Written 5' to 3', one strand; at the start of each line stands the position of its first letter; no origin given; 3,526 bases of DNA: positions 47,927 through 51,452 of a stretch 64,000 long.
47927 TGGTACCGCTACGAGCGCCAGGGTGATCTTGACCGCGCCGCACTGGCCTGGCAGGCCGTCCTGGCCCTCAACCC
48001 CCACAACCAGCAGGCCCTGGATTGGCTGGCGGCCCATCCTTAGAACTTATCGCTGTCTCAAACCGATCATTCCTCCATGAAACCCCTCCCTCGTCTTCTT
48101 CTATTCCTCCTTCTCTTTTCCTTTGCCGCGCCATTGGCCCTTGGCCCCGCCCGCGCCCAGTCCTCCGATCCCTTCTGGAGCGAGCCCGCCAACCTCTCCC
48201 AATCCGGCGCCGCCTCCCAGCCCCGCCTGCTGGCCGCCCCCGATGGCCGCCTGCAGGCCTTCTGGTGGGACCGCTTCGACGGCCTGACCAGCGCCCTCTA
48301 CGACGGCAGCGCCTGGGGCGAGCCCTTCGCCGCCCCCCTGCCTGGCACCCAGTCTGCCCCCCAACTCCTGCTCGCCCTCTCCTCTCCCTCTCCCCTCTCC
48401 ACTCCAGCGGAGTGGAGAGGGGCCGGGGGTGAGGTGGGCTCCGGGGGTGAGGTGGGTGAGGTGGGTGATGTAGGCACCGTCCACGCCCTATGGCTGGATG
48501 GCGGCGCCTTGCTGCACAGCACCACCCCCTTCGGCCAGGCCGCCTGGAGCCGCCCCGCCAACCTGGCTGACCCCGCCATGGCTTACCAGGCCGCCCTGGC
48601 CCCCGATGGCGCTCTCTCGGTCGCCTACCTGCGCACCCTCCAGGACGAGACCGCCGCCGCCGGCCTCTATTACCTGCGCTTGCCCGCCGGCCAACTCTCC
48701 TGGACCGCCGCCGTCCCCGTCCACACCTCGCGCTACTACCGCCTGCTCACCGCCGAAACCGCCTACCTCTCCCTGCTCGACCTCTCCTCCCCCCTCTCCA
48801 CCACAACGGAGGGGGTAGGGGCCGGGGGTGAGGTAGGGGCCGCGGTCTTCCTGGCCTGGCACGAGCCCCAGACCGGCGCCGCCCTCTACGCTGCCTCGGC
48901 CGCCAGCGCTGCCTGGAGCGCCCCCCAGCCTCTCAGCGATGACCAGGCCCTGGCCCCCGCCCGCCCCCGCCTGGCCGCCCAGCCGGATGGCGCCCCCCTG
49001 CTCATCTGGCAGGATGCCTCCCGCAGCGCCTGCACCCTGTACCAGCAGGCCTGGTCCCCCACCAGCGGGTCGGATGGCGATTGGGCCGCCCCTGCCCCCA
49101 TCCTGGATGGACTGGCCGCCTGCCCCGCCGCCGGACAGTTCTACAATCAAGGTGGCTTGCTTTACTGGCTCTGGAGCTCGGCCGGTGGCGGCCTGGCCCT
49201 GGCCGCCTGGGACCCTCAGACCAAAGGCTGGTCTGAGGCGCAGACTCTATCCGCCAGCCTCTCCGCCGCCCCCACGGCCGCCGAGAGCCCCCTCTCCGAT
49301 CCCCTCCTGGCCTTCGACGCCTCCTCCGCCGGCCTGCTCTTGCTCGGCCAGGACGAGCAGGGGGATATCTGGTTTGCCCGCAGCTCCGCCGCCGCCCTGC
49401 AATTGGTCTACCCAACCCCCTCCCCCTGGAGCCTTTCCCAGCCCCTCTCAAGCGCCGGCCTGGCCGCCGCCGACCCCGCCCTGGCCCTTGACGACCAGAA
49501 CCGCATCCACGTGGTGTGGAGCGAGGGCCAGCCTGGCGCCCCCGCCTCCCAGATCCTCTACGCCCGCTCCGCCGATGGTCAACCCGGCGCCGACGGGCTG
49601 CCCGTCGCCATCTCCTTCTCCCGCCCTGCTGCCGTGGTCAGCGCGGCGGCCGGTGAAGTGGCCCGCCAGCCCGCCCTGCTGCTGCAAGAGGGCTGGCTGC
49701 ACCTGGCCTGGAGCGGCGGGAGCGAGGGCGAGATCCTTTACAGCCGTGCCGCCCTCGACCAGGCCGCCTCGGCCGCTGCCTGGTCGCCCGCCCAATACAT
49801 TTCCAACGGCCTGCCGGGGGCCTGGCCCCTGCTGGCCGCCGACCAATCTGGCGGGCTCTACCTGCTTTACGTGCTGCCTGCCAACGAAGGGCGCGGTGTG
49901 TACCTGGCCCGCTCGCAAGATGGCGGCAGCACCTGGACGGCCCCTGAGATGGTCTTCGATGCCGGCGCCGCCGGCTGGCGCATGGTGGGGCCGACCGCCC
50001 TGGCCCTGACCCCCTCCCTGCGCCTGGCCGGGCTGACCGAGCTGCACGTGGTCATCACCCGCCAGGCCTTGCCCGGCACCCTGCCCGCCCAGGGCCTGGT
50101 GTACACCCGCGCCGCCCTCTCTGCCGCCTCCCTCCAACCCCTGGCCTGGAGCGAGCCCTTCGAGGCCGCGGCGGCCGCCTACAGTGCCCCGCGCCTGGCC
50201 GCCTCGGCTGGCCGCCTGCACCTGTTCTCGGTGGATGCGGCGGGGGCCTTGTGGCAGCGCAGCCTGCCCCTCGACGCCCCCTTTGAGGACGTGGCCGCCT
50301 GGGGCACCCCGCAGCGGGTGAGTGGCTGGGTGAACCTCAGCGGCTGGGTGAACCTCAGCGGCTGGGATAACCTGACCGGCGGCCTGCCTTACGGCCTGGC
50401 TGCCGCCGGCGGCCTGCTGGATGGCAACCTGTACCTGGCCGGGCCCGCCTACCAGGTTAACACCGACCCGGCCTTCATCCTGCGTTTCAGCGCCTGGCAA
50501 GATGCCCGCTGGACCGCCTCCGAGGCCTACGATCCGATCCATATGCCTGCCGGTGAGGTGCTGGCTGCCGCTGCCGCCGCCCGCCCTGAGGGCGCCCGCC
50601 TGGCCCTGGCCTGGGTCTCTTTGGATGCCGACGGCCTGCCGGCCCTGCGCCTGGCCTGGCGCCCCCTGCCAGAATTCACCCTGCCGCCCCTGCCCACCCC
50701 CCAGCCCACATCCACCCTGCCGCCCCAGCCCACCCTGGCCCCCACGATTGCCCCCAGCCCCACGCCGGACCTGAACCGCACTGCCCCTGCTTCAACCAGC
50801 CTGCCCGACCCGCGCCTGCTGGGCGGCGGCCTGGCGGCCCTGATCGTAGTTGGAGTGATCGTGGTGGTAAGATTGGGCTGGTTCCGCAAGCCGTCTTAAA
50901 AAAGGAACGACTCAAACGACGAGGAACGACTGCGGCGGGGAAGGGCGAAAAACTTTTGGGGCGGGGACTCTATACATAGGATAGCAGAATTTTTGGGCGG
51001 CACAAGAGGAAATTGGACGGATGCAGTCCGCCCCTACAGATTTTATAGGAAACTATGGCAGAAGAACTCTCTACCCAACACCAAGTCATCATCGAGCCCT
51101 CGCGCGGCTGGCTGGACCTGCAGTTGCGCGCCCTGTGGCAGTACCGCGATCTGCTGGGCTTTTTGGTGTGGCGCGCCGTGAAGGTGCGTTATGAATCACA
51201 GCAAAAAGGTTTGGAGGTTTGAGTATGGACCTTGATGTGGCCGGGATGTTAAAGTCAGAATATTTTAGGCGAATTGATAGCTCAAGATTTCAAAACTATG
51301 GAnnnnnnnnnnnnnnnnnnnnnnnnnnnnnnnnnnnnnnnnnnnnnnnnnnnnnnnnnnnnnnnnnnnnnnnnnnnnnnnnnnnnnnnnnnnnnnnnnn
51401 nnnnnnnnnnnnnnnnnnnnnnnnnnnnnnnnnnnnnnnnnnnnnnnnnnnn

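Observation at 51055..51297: Truncated high-GC wzm stump marks the breakpoint where a foreign low-GC glycan cassette replaced the native one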

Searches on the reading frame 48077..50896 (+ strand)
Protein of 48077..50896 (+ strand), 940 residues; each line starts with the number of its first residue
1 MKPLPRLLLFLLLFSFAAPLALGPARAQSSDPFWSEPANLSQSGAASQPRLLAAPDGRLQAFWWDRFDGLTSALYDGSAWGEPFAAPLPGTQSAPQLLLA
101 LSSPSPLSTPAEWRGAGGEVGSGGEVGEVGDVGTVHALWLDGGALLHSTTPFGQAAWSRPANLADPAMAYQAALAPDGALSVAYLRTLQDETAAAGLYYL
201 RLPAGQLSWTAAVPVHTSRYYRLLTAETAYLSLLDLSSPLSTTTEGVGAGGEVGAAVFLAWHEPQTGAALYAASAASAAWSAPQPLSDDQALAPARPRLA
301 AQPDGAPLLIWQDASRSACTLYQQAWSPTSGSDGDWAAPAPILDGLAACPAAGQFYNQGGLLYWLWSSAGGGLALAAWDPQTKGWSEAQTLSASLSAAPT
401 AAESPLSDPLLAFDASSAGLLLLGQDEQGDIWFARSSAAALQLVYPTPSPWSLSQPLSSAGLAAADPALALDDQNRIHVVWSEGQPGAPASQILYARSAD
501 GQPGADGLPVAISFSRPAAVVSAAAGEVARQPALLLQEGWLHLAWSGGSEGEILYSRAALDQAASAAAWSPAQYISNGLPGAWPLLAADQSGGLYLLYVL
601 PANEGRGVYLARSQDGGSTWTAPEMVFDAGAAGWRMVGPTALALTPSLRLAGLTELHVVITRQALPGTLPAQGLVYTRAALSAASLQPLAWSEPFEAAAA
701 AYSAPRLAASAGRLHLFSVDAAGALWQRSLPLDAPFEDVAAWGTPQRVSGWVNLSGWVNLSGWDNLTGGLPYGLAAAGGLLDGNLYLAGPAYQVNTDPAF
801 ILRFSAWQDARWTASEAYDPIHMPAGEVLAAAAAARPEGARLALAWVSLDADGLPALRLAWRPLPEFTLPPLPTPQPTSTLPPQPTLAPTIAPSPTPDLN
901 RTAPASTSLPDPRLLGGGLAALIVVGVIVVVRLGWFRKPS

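Call 8: search_protein_families(library=pfam, proteins=[window:48077-50896:+], max_evalue=0.01)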
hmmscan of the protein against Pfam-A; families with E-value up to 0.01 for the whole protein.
window:48077-50896:+ (940 aa): 1 family
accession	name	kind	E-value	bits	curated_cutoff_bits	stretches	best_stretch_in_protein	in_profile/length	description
PF13088.12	BNR_2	-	0.00013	21.8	31.4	0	564-628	27-102/277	BNR repeat-like domain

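Call 17: search_protein_families(library=ncbifam, proteins=[window:48077-50896:+], max_evalue=10)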
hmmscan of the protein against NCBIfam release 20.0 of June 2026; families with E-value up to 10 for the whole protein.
window:48077-50896:+ (940 aa): 1 family
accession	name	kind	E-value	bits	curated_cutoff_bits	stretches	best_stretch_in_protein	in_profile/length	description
NF053835.1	PDIAV_lipo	equivalog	0.03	13.7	90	1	445-504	26-76/458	PDIAV motif-containing lipoprotein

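Call 26: find_related_loci(query=window:48077-50896:+, collection=genome_contigs, flank=10000)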
Query window:48077-50896:+ (940 aa) in genome_contigs; peptide patterns used: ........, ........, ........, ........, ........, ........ (x = any residue, [..] = any of these).
53 stretches matched a pattern; 9 encode a relative of the query (tblastn E <= 1e-3); 9 distinct loci.
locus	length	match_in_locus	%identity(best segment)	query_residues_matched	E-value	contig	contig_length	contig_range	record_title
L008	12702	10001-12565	34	24-933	1e-100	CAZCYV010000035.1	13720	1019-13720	MAG TPA_asm: uncultured Anaerolinea sp. isolate binchicken_co274_310 genome assembly, contig: NODE_11227_length_13720_co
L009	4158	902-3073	35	7-816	3e-100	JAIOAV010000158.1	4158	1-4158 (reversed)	MAG: Chloroflexota bacterium isolate S1bins97 c_000000000158, whole genome shotgun sequence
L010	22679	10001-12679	29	20-925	1e-93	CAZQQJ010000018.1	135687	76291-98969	MAG TPA_asm: uncultured Anaerolinea sp. isolate SRP278314_co2_69 genome assembly, contig: NODE_207_length_135687_cov_39.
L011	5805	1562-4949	31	9-756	9e-64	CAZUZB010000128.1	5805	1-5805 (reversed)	MAG TPA_asm: uncultured Anaerolineales bacterium isolate SRP241326_co4_227 genome assembly, contig: NODE_15507_length_58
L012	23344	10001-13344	29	24-896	5e-59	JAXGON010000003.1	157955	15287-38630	MAG: Anaerolineae bacterium isolate AnMBR.bin280 bin280_3, whole genome shotgun sequence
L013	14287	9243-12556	28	34-885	4e-58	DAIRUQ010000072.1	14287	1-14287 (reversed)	MAG TPA_asm: Chloroflexota bacterium isolate CTOTU19826 NODE_3756_length_14287_cov_7.499649, whole genome shotgun sequen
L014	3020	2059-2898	36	7-301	1e-39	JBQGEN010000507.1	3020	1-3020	MAG: Sideroxyarcus sp. isolate ContSoil0_14 ContSoil0_contig507, whole genome shotgun sequence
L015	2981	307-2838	31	7-842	2e-30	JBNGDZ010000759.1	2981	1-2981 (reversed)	MAG: Armatimonadota bacterium isolate E05-054 bin22.fa-759, whole genome shotgun sequence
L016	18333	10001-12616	29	27-938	1e-96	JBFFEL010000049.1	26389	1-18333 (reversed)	MAG: Anaerolineales bacterium isolate Mix_mud13.2021.11.71 k141_2930612_length_26389_cov_10.0213, whole genome shotgun s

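Call 33: find_related_loci(query=window:48077-50896:+, collection=metagenome_contigs, flank=10000)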
Query window:48077-50896:+ (940 aa) in metagenome_contigs; peptide patterns used: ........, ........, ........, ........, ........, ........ (x = any residue, [..] = any of these).
68 stretches matched a pattern; 10 encode a relative of the query (tblastn E <= 1e-3); 10 distinct loci.
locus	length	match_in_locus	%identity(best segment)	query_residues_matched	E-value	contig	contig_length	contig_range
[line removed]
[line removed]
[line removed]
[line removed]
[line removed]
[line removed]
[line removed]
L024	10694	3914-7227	28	34-885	7e-58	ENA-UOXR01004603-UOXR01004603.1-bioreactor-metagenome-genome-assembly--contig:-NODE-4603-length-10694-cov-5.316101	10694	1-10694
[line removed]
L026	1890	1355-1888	43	43-629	1e-29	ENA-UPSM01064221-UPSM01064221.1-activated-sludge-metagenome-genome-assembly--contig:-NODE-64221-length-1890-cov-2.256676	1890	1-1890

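Call 57: find_encoding_contigs(protein=window:48077-50896:+, flank=6000, max_places=8)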
Protein window:48077-50896:+ (940 aa): no gene with exactly this product is on record in the collection.

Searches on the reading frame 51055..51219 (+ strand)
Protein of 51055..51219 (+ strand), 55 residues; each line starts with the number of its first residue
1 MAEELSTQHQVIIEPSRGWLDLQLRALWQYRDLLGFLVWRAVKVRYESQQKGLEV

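Call 7: search_protein_families(library=pfam, proteins=[window:51055-51219:+], max_evalue=0.01)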
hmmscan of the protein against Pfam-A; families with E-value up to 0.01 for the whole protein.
window:51055-51219:+ (55 aa): 0 families

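Call 10: find_homologous_proteins(query=window:51055-51219:+, max_evalue=0.01)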
Query seq(55 aa) (55 aa): 1 proteins with E <= 0.01 among 1 candidates.
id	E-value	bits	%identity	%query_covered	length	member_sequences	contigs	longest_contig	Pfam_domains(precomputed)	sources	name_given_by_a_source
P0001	6.8e-29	115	100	100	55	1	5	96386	-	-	-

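Call 11: find_encoding_contigs(protein=P0001, flank=10000, max_places=10)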
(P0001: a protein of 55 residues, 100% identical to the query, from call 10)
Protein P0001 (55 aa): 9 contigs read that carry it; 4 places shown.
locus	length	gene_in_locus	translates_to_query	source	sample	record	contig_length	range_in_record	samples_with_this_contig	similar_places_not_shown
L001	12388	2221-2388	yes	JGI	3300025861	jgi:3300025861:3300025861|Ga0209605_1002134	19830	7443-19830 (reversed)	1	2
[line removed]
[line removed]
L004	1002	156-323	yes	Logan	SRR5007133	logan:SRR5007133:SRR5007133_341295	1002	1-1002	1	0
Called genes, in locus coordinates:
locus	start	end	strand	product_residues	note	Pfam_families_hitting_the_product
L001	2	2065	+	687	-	?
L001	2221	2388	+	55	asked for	-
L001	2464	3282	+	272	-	PF01061:ABC2_membrane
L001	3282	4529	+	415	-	PF00005:ABC_tran, PF14524:Wzt_C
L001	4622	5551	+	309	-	-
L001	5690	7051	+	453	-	PF13439:Glyco_transf_4, PF13579:Glyco_trans_4_4 (faint), PF20706:GT4-conflict (weak), PF00534:Glycos_transf_1, PF13692:Glyco_trans_1_4, PF13524:Glyco_trans_1_2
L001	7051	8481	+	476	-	-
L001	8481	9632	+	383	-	PF00535:Glycos_transf_2, PF10111:Glyco_tranf_2_2, PF13641:Glyco_tranf_2_3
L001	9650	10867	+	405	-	PF00535:Glycos_transf_2, PF10111:Glyco_tranf_2_2, PF13641:Glyco_tranf_2_3, PF07719:TPR_2 (faint)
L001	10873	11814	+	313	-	PF00535:Glycos_transf_2, PF13641:Glyco_tranf_2_3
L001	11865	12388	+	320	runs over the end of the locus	PF13641:Glyco_tranf_2_3, PF00535:Glycos_transf_2, PF13632:Glyco_trans_2_3 (weak)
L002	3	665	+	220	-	?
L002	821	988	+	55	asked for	-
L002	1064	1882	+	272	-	PF01061:ABC2_membrane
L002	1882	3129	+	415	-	PF00005:ABC_tran, PF14524:Wzt_C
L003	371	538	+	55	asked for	-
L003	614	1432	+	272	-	PF01061:ABC2_membrane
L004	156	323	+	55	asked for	-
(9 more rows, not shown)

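Call 16: search_solved_structures(query=window:51055-51219:+, max_evalue=10, show_alignments=3)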
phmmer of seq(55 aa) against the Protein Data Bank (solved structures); distinct sequences matched with E-value up to 10: 2.
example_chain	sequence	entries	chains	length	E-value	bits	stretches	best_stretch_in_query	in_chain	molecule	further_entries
3lg7_A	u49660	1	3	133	1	13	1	2-33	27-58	4E10_S0_1EZ3A_002_C (T246)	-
4v8a_AI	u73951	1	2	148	1.5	12.5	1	2-30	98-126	50S ribosomal protein L9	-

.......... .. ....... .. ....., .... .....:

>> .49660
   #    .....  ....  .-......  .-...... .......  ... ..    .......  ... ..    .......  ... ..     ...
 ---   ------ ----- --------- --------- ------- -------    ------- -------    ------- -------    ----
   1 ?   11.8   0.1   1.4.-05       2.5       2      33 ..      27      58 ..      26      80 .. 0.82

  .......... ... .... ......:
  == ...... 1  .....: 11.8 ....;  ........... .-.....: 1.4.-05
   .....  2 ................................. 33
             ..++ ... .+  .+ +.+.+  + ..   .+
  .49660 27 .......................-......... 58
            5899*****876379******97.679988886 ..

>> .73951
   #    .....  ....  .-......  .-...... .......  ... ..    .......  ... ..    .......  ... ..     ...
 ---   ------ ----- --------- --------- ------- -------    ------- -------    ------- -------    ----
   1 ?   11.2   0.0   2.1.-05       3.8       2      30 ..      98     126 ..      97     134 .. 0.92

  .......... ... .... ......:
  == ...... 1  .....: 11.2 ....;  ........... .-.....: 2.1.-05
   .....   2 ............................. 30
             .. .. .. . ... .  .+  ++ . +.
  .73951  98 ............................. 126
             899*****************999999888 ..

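Call 17: search_protein_families(library=ncbifam, proteins=[window:51055-51219:+], max_evalue=10)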
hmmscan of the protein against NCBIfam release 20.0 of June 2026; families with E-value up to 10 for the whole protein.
seq(55 aa): 0 families

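Call 23: search_protein_representatives(protein=window:51055-51219:+)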
Query: 55 residues. Proteins with E-value up to 0.001 (for the whole library): 1589; up to 1e-10: 8; up to 1e-30: 0. The best 150 are listed.
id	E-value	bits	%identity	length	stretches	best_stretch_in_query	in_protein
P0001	2.2e-29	115.0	100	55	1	1-55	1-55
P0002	5.5e-12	60.7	57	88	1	6-52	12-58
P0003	5.9e-12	60.6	67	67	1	10-52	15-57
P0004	6.0e-12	60.5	59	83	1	3-53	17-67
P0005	1.7e-11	59.2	62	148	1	1-50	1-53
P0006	2.5e-11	58.6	71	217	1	9-49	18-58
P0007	2.5e-11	58.6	70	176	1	10-49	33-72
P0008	3.9e-11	58.0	65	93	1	11-50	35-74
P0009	1.1e-10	56.6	68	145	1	10-49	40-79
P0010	1.1e-10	56.6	58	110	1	7-49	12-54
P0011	1.4e-10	56.2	51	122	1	7-51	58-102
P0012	1.9e-10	55.9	60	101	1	10-52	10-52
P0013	1.9e-10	55.8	64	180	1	11-52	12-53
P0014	2.4e-10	55.5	59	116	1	6-49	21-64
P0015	2.6e-10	55.4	58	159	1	3-50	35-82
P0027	1.0e-09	53.6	62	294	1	10-49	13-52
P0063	5.6e-09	51.3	64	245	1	10-48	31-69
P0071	6.5e-09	51.1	46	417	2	9-49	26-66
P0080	9.7e-09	50.5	53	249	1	3-49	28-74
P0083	1.0e-08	50.5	62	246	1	11-49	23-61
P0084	1.1e-08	50.4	56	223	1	9-49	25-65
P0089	1.2e-08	50.2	64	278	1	11-49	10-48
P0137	3.3e-08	48.9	50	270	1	9-50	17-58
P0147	3.9e-08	48.6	60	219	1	8-49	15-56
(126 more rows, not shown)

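Call 24: search_protein_families(library=pfam, proteins=[P0027, P0089, P0137, P0080, P0083, P0063, P0006, P0084, P0071, P0147], max_evalue=0.001)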
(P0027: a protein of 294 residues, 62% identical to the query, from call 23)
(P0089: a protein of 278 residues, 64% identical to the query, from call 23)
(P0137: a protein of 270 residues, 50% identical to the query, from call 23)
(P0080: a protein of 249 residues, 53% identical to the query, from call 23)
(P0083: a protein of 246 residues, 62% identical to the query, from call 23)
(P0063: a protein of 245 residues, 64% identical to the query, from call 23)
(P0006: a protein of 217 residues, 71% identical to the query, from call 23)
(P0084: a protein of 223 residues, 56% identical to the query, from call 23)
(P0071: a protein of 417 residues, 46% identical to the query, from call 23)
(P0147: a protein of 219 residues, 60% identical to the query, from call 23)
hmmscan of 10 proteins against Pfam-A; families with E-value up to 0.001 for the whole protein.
P0027 (294 aa): 0 families

P0089 (278 aa): 1 family
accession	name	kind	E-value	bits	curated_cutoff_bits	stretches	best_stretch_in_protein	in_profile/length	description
PF01061.29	ABC2_membrane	-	1.9e-09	37.8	26.9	1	108-214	75-186/211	ABC-2 type transporter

P0137 (270 aa): 0 families

P0080 (249 aa): 1 family
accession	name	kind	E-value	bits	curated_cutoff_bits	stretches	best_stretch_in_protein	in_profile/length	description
PF01061.29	ABC2_membrane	-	1e-08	35.5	26.9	1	58-239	2-183/211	ABC-2 type transporter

P0083 (246 aa): 1 family
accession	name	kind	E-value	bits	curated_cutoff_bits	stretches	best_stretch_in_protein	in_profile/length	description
PF01061.29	ABC2_membrane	-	2.1e-10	41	26.9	1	46-207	3-166/211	ABC-2 type transporter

P0063 (245 aa): 1 family
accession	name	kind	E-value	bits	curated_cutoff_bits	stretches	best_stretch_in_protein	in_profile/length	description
PF01061.29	ABC2_membrane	-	1.9e-09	37.8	26.9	1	54-171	2-116/211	ABC-2 type transporter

P0006 (217 aa): 1 family
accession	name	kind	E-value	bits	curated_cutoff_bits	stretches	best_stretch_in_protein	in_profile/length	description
PF01061.29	ABC2_membrane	-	0.00029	20.9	26.9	1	43-108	3-66/211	ABC-2 type transporter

P0084 (223 aa): 3 families
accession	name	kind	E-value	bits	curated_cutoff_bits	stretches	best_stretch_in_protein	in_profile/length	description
PF13579.12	Glyco_trans_4_4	-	2e-05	25.4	29.7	1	97-203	13-105/158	Glycosyl transferase 4-like domain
PF01061.29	ABC2_membrane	-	0.00025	21.1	26.9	1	49-89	2-41/211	ABC-2 type transporter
PF13439.12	Glyco_transf_4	-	0.00028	21.4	28.5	1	149-199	52-103/170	Glycosyltransferase Family 4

P0071 (417 aa): 1 family
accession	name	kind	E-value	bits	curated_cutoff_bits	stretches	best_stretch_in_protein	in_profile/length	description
PF01061.29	ABC2_membrane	-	1.8e-16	60.8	26.9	1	226-377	54-210/211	ABC-2 type transporter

P0147 (219 aa): 0 families

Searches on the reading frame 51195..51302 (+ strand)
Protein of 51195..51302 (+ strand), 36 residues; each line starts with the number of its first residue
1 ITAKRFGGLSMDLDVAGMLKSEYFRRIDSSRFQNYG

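Call 64: search_protein_families(library=pfam, proteins=[window:51195-51302:+], max_evalue=1)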
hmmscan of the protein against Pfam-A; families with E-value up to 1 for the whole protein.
seq(36 aa): 0 families
